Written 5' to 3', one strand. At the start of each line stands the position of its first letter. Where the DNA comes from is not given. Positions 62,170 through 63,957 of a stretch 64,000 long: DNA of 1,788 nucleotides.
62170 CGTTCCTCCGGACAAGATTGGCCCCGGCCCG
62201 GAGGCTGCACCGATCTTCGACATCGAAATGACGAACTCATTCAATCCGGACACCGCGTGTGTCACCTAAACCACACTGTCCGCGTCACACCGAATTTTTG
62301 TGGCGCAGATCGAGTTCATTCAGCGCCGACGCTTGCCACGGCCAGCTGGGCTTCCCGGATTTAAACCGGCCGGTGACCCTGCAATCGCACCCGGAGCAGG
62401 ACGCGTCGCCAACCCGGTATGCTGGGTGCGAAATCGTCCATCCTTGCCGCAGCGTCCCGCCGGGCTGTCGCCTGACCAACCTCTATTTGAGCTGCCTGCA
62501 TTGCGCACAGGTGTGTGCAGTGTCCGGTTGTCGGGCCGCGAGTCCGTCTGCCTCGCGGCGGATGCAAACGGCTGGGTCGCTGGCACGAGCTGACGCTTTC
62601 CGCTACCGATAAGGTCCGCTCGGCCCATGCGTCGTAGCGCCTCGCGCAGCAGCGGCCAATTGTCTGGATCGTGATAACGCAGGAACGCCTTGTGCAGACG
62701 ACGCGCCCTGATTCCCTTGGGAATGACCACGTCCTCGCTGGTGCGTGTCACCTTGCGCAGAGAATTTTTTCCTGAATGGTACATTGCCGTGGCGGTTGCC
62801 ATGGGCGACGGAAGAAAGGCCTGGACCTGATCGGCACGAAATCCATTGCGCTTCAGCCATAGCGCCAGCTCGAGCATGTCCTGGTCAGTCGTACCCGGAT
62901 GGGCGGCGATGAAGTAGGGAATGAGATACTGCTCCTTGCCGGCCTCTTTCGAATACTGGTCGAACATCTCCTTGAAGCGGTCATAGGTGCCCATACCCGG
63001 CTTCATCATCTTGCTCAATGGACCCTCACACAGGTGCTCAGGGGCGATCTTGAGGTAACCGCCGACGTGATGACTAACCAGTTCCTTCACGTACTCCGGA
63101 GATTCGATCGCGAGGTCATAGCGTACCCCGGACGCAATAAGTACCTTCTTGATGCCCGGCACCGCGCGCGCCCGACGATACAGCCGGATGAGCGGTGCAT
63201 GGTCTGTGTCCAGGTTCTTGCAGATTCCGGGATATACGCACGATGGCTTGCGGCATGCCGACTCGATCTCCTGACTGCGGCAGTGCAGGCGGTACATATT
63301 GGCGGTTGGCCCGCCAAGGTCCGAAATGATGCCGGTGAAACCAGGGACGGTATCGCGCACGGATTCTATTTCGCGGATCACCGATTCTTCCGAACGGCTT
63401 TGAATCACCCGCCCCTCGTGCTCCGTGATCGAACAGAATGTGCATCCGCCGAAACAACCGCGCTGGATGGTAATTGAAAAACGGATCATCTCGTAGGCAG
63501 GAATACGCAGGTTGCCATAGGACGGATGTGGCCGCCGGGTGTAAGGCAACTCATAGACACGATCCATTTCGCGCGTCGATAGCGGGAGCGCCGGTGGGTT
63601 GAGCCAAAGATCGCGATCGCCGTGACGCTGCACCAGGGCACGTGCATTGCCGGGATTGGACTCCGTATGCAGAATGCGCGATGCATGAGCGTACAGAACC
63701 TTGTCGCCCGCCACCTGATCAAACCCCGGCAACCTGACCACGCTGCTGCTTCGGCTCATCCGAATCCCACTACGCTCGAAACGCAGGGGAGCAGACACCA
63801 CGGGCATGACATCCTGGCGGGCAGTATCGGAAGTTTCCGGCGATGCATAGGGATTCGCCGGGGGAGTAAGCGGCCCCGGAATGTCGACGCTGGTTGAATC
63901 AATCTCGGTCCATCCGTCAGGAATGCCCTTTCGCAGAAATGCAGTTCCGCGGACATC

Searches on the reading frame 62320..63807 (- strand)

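Call 55: search_protein_families(library=pfam, proteins=[window:62320-63807:-], max_evalue=0.01)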
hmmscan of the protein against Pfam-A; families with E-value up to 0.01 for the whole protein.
window:62320-63807:- (495 aa): 3 families
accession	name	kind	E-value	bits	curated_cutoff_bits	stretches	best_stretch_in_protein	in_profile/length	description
PF11842.13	DUF3362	-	9.1e-48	162.7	27.6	1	326-467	1-149/151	Domain of unknown function (DUF3362)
PF08497.15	Radical_SAM_N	-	2.4e-26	93.2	25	1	19-111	208-301/301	Radical SAM N-terminal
PF04055.27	Radical_SAM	-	2.1e-13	51.2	29.5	1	112-318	1-166/166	Radical SAM superfamily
